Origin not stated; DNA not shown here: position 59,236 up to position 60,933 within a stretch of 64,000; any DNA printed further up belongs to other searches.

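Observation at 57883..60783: Second GS-like ligase plus Rieske oxygenase module, paralogous to the first but with a VanA-type single-component oxygenase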

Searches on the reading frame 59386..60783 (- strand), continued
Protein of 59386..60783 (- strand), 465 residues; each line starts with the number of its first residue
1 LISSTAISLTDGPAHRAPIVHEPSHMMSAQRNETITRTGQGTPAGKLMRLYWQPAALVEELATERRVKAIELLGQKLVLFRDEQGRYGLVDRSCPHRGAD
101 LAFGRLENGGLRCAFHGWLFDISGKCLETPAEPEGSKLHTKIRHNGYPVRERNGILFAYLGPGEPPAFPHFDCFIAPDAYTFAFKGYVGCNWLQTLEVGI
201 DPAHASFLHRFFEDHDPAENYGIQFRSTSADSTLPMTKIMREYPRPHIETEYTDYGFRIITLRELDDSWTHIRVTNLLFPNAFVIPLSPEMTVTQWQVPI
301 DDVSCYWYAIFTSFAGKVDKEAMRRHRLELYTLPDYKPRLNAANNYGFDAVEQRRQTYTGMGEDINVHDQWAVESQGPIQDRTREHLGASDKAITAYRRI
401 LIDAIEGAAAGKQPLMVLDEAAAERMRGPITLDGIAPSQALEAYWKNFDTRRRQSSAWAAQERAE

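Call 31: find_encoding_contigs(protein=P0119, flank=9000, max_places=2)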
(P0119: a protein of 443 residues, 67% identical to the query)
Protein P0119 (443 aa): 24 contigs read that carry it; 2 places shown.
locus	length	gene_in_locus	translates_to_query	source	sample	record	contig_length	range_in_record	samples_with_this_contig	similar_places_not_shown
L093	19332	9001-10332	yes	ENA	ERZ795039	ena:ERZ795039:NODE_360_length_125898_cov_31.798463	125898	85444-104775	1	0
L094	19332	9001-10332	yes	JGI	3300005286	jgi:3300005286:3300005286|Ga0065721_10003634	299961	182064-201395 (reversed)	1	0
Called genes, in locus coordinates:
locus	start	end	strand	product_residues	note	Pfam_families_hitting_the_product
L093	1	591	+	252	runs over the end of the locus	PF00106:adh_short, PF08659:KR, PF13561:adh_short_C2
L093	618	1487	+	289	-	PF09339:HTH_IclR, PF01047:MarR (weak), PF01978:TrmB (faint), PF08279:HTH_11 (weak), PF12802:MarR_2, PF01614:IclR_C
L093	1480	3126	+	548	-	PF02776:TPP_enzyme_N, PF00205:TPP_enzyme_M, PF02775:TPP_enzyme_C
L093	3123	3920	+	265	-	PF03447:NAD_binding_3, PF01958:Asp_DH_C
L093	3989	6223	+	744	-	PF18947:HAMP_2 (faint), PF00672:HAMP, PF00015:MCPsignal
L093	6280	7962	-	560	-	PF00501:AMP-binding, PF13193:AMP-binding_C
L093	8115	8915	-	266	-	PF09339:HTH_IclR, PF25213:HVO_A0261_N (weak), PF01614:IclR_C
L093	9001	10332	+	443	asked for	PF00355:Rieske, PF11723:Aromatic_hydrox (faint), PF19301:LigXa_C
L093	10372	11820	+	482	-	PF00120:Gln-synt_C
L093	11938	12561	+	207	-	PF13759:2OG-FeII_Oxy_5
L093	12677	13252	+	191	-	-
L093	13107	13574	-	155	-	PF13404:HTH_AsnC-type, PF13412:HTH_24, PF01037:AsnC_trans_reg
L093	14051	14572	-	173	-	PF00583:Acetyltransf_1 (weak), PF13508:Acetyltransf_7, PF13673:Acetyltransf_10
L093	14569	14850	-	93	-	PF08681:TacA1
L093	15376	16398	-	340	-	PF07670:Gate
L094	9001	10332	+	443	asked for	PF00355:Rieske, PF11723:Aromatic_hydrox (faint), PF19301:LigXa_C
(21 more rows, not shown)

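Call 35: search_dna_similar(query=window:59389-60708:-, collection=plasmids, mode=protein, max_evalue=1e-30, max_rows=40)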
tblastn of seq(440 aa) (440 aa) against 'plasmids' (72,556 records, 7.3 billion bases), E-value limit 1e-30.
Records with a match: 131; places in all: 180; records where one place covers at least 80% of the query: 130.
Best place of each record, by identity: 60-80% 15; <60% 116.
By first word of the organism name: Rhodococcus 14; Phaeobacter 10; Sphingobium 8; Caballeronia 7; Burkholderia 7; Paraburkholderia 6; Novosphingobium 6; Aminobacter 6; Cupriavidus 5; Variovorax 5; and 39 more.
By predicted mobility (MOB-suite, as given by PLSDB): non-mobilizable 73; conjugative 35; mobilizable 23.
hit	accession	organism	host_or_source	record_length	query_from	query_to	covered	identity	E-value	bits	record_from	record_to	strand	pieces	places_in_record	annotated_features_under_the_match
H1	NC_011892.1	Methylobacterium nodulans ORS 2060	-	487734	1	433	98%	68.6%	0e+0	630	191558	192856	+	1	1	aromatic ring-hydroxylating dioxygenase subunit alpha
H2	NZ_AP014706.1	Methylobacterium aquaticum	-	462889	1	433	98%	67.7%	0e+0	625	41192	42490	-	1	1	aromatic ring-hydroxylating dioxygenase subunit alpha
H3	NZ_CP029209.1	Nitratireductor sp. OM-1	-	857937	1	435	99%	66.0%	0e+0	618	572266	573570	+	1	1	aromatic ring-hydroxylating dioxygenase subunit alpha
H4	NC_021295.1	Caballeronia insecticola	-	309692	1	435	99%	65.7%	0e+0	628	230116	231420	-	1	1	aromatic ring-hydroxylating dioxygenase subunit alpha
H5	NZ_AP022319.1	Burkholderia sp. THE68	Togo hemipterus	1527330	1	435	99%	65.5%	0e+0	621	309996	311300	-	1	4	none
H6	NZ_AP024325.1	Caballeronia sp. NK8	-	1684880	1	435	99%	65.5%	0e+0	620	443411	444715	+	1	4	none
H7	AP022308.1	Burkholderia sp. SFA1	-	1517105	1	435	99%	65.1%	0e+0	618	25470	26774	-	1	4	ring-hydroxylating oxygenase subunit alpha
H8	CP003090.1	Burkholderia sp. YI23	-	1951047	1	435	99%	64.8%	0e+0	617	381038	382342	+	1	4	phthalate 4,5-dioxygenase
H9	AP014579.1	Burkholderia sp. RPE67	Riptortus pedestris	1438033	1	435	99%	64.8%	0e+0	617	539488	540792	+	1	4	phthalate 4,5-dioxygenase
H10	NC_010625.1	Paraburkholderia phymatum STM815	-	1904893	1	429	98%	65.3%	0e+0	615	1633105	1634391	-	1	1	record has no annotation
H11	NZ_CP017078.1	Novosphingobium resinovorum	single cell,soil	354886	1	435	99%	63.9%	0e+0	603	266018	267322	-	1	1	aromatic ring-hydroxylating dioxygenase subunit alpha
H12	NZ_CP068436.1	Cupriavidus necator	heavy metal containmented soil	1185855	1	436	99%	63.5%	0e+0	608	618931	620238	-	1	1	none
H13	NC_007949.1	Polaromonas sp. JS666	-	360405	1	435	99%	63.0%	0e+0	611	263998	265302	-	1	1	aromatic ring-hydroxylating dioxygenase subunit alpha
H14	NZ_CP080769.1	Cupriavidus pinatubonensis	genomic assembly,soil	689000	1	436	99%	61.8%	0e+0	593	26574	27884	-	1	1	aromatic ring-hydroxylating dioxygenase subunit alpha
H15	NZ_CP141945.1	Novosphingobium sp. RL4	Rheum palmatum L.,Single ...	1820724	2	428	97%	61.9%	0e+0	568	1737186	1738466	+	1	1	none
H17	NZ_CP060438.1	Pseudooceanicola algae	whole organism,marine macroalga Fucus ...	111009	1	435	99%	48.4%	9e-126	409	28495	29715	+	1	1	aromatic ring-hydroxylating dioxygenase subunit alpha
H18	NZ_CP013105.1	Paraburkholderia caribensis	-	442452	4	419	95%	35.6%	1e-75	264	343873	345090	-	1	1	Rieske 2Fe-2S domain-containing protein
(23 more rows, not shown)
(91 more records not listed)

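Call 36: get_annotated_region(hit=H11, flank=9000)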
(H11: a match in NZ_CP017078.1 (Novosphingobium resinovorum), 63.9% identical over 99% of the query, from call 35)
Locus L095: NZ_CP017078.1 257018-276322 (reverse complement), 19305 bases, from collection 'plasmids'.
description: Novosphingobium resinovorum strain SA1 plasmid pSA3, complete sequence
organism: Novosphingobium resinovorum (NCBI taxid 158500)
taxonomy: Bacteria; Pseudomonadota; Alphaproteobacteria; Sphingomonadales; Sphingomonadaceae; Novosphingobium; Novosphingobium resinovorum
host: -; source: single cell,soil; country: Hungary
typing (MOB-suite, as given by PLSDB): mobilizable; replicon rep_cluster_543; relaxase MOBF,MOBQ,MOBQ
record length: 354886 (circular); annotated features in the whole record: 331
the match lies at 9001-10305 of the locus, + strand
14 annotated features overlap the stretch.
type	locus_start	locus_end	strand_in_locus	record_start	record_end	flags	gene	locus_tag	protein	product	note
CDS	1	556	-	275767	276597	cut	folP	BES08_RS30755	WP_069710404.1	dihydropteroate synthase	GO:0009396 - folic acid-containing compound biosynthetic process [Evidence IEA]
CDS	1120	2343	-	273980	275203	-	-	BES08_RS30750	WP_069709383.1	IS256 family transposase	-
CDS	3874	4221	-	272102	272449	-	tnpB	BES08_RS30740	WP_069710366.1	IS66 family insertion sequence element accessory protein TnpB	-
CDS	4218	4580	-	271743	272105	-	-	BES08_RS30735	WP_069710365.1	transposase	-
CDS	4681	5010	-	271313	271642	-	-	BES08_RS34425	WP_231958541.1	IclR family transcriptional regulator C-terminal domain-containing protein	-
CDS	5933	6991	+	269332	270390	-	-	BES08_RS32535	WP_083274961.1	maleylacetate reductase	-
CDS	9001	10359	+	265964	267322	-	-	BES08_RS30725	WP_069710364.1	aromatic ring-hydroxylating dioxygenase subunit alpha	-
CDS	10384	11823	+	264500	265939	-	-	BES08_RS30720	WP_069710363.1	glutamine synthetase family protein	GO:0006542 - glutamine biosynthetic process [Evidence IEA]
CDS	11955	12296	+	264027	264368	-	-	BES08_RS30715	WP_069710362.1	5-carboxymethyl-2-hydroxymuconate isomerase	-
CDS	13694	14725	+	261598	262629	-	-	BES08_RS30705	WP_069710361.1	IS110 family transposase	-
CDS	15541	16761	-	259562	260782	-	-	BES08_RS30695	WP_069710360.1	FAD-dependent oxidoreductase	-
CDS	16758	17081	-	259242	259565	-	-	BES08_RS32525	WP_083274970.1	2Fe-2S iron-sulfur cluster-binding protein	-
CDS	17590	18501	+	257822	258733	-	-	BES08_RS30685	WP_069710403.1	glutaminase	GO:0006541 - glutamine metabolic process [Evidence IEA]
CDS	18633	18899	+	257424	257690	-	-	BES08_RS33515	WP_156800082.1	hypothetical protein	-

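Call 40: find_homologous_proteins(query=L095:9001-10359:+, max_evalue=1e-100)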
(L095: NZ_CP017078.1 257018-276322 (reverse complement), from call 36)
Query L095:9001-10359:+ (452 aa): 7194 proteins with E <= 1e-100 among 8000 candidates; the best 120 are listed.
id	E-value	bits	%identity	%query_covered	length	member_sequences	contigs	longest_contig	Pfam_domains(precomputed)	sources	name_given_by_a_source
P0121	0.0e+0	1064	100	100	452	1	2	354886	PF11723.15,PF19301.6,PF00355.33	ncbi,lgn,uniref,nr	ncbi:aromatic ring-hydroxylating dioxygenase subunit alpha [Novosphingobium resinovorum]|uniref:Ring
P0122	0.0e+0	1054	99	100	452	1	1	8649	PF11723.15,PF19301.6,PF00355.33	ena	-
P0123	4.2e-277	937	85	100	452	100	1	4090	PF11723.15,PF19301.6,PF00355.33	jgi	jgi:phenylpropionate dioxygenase-like ring-hydroxylating dioxygenase large terminal subunit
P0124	6.4e-275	930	86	100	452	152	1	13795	PF11723.15,PF19301.6,PF00355.33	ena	-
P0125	1.2e-272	922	85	100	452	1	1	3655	PF11723.15,PF19301.6,PF00355.33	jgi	jgi:phenylpropionate dioxygenase-like ring-hydroxylating dioxygenase large terminal subunit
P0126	1.6e-272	922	84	100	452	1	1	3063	PF11723.15,PF19301.6,PF00355.33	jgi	jgi:phenylpropionate dioxygenase-like ring-hydroxylating dioxygenase large terminal subunit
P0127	7.2e-272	920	83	100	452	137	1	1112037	PF11723.15,PF19301.6,PF00355.33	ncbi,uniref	ncbi:Rieske 2Fe-2S domain-containing protein [Afipia sp. DC4300-2b1]|uniref:aromatic ring-hydroxylat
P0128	9.2e-270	913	83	100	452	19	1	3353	PF11723.15,PF19301.6,PF00355.33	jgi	jgi:phenylpropionate dioxygenase-like ring-hydroxylating dioxygenase large terminal subunit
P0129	2.7e-269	911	83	100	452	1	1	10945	PF11723.15,PF19301.6,PF00355.33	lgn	-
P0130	1.3e-268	909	83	100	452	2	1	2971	PF11723.15,PF19301.6,PF00355.33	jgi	jgi:phthalate 4,5-dioxygenase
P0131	2.5e-268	908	83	100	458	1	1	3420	PF11723.15,PF19301.6,PF00355.33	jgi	jgi:nitrite reductase/ring-hydroxylating ferredoxin subunit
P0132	7.4e-268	907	82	100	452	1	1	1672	PF11723.15,PF19301.6,PF00355.33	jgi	jgi:nitrite reductase/ring-hydroxylating ferredoxin subunit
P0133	7.6e-268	907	83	100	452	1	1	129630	PF11723.15,PF19301.6,PF00355.33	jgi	jgi:phenylpropionate dioxygenase-like ring-hydroxylating dioxygenase large terminal subunit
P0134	2.1e-267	905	83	100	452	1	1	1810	PF11723.15,PF19301.6,PF00355.33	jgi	jgi:nitrite reductase/ring-hydroxylating ferredoxin subunit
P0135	4.1e-267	904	82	100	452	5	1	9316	PF11723.15,PF19301.6,PF00355.33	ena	-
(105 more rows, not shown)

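Call 45: get_annotated_region(hit=H13, flank=8000)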
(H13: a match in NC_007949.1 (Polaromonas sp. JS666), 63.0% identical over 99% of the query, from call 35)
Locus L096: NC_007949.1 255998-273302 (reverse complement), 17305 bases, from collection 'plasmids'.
description: Polaromonas sp. JS666 plasmid 1, complete sequence
organism: Polaromonas sp. JS666 (NCBI taxid 296591)
taxonomy: Bacteria; Pseudomonadota; Betaproteobacteria; Burkholderiales; Comamonadaceae; Polaromonas; Polaromonas sp. JS666
host: -; source: -; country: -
typing (MOB-suite, as given by PLSDB): conjugative; replicon rep_cluster_944; relaxase MOBH,MOBP; mating-pair formation MPF_T
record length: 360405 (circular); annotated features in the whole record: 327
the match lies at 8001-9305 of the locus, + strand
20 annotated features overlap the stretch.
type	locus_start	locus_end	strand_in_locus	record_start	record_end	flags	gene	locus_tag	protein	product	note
CDS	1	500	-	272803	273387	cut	-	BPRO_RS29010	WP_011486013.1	uracil-DNA glycosylase family protein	-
CDS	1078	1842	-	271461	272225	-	-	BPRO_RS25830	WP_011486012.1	DUF6602 domain-containing protein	-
CDS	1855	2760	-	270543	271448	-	-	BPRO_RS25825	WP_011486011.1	CBASS oligonucleotide cyclase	-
CDS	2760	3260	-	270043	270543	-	-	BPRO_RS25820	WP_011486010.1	hypothetical protein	-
CDS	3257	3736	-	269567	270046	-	-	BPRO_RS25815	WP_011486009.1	hypothetical protein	-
CDS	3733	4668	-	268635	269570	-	-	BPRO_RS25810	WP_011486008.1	AAA family ATPase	-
CDS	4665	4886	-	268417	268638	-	-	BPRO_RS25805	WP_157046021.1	hypothetical protein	-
CDS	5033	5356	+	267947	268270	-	-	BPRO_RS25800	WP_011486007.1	helix-turn-helix transcriptional regulator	-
CDS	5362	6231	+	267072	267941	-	-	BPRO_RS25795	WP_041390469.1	ImmA/IrrE family metallo-endopeptidase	-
CDS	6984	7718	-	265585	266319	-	-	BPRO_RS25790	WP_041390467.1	GntR family transcriptional regulator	-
CDS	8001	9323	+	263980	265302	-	-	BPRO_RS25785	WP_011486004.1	aromatic ring-hydroxylating dioxygenase subunit alpha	-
CDS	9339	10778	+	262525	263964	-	-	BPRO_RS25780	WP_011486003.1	glutamine synthetase family protein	GO:0006542 - glutamine biosynthetic process [Evidence IEA]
CDS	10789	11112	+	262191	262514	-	-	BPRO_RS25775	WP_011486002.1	2Fe-2S iron-sulfur cluster-binding protein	-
CDS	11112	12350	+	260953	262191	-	-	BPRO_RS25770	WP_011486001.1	FAD-dependent oxidoreductase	-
CDS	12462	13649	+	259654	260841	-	-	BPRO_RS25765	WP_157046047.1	ABC transporter substrate-binding protein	-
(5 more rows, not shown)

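Call 46: get_annotated_region(hit=H1, flank=8000)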
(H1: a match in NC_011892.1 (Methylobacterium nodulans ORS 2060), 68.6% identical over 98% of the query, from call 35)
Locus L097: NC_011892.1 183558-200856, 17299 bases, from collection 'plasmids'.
description: Methylobacterium nodulans ORS 2060 plasmid pMNOD01, complete sequence
organism: Methylobacterium nodulans ORS 2060 (NCBI taxid 460265)
taxonomy: Bacteria; Pseudomonadota; Alphaproteobacteria; Hyphomicrobiales; Methylobacteriaceae; Methylobacterium; Methylobacterium nodulans; Methylobacterium nodulans ORS 2060
host: -; source: -; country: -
typing (MOB-suite, as given by PLSDB): non-mobilizable
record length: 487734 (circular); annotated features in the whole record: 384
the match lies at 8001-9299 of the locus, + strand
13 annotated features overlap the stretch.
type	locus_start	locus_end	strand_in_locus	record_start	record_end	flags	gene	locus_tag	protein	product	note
CDS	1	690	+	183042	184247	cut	-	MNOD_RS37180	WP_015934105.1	IS91-like element ISMno24 family transposase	GO:0006313 - DNA transposition [Evidence IEA]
CDS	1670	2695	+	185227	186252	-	-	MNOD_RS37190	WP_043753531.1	IS110 family transposase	-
CDS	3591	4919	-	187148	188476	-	-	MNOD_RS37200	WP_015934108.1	MFS transporter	GO:0055085 - transmembrane transport [Evidence IEA]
CDS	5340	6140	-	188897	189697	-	-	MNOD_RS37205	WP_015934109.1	IclR family transcriptional regulator C-terminal domain-containing protein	-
CDS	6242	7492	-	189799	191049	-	-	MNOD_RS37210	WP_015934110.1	FAD-dependent oxidoreductase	-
CDS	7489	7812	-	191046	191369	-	-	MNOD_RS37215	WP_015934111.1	2Fe-2S iron-sulfur cluster-binding protein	-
CDS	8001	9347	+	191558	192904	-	-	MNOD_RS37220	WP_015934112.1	aromatic ring-hydroxylating dioxygenase subunit alpha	-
CDS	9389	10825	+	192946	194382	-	-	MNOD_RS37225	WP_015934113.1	glutamine synthetase family protein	GO:0006542 - glutamine biosynthetic process [Evidence IEA]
CDS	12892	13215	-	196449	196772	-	-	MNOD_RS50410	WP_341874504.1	transposase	-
CDS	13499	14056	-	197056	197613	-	-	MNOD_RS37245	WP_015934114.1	DUF4863 family protein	-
CDS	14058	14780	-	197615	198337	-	-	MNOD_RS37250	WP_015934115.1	nitroreductase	-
CDS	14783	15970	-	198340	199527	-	-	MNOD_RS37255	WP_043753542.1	ABC transporter substrate-binding protein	-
CDS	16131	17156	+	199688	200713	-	-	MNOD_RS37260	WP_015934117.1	LysR substrate-binding domain-containing protein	-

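Call 48: find_homologous_proteins(query=L096:8001-9323:+, max_evalue=1e-100)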
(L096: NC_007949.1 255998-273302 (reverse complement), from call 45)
Query L096:8001-9323:+ (440 aa): 7093 proteins with E <= 1e-100 among 8000 candidates; the best 120 are listed.
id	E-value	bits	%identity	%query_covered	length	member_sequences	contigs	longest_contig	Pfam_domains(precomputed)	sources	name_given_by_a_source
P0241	3.3e-284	960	91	100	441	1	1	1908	PF11723.15,PF19301.6,PF00355.33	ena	-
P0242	5.2e-279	943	89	100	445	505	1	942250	PF11723.15,PF19301.6,PF00355.33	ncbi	ncbi:UNVERIFIED_ORG: nitrite reductase/ring-hydroxylating ferredoxin subunit [Variovorax guangxiensi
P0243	4.8e-273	924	88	100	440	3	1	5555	PF11723.15,PF19301.6,PF00355.33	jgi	jgi:phenylpropionate dioxygenase-like ring-hydroxylating dioxygenase large terminal subunit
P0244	4.9e-272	920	86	100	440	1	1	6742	PF11723.15,PF19301.6,PF00355.33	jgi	jgi:phthalate 4,5-dioxygenase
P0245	1.1e-271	919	86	100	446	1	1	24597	PF11723.15,PF19301.6,PF00355.33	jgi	jgi:phthalate 4,5-dioxygenase oxygenase subunit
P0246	6.3e-271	917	86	100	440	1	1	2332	PF11723.15,PF19301.6,PF00355.33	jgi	jgi:nitrite reductase/ring-hydroxylating ferredoxin subunit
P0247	1.1e-270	916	87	100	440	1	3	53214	PF11723.15,PF19301.6,PF00355.33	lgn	-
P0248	2.2e-270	915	85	100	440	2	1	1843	PF11723.15,PF19301.6,PF00355.33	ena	-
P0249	3.7e-270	914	85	100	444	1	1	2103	PF11723.15,PF19301.6,PF00355.33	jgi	-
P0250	4.7e-270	914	86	100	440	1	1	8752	PF11723.15,PF19301.6,PF00355.33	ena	-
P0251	9.1e-270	913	85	100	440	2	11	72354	PF11723.15,PF19301.6,PF00355.33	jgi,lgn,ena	-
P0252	1.7e-269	912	85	100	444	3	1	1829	PF11723.15,PF19301.6,PF00355.33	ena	-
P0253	2.1e-269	912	86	100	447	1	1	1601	PF11723.15,PF19301.6,PF00355.33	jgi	jgi:phenylpropionate dioxygenase-like ring-hydroxylating dioxygenase large terminal subunit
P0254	5.1e-269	910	85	100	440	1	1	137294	PF11723.15,PF19301.6,PF00355.33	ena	-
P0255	5.2e-269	910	86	100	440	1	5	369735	PF19301.6,PF00355.33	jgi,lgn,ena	-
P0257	8.3e-268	906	85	100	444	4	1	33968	PF11723.15,PF19301.6,PF00355.33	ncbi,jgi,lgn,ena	jgi:phenylpropionate dioxygenase-like ring-hydroxylating dioxygenase large terminal subunit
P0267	2.8e-265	898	84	100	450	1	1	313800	PF19301.6,PF00355.33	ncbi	-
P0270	4.2e-264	894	85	100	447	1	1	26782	PF11723.15,PF19301.6,PF00355.33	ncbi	-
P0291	3.1e-257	871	83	100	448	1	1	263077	PF11723.15,PF19301.6,PF00355.33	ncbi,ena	-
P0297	1.3e-255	866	82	100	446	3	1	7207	PF11723.15,PF19301.6,PF00355.33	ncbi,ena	-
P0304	1.4e-254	863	82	100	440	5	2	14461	PF11723.15,PF19301.6,PF00355.33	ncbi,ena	-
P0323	1.3e-253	859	81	100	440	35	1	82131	PF11723.15,PF19301.6,PF00355.33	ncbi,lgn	-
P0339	5.2e-250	848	80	100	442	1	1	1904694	PF11723.15,PF19301.6,PF00355.33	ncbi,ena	-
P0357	1.5e-248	843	81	100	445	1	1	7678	PF11723.15,PF19301.6,PF00355.33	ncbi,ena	-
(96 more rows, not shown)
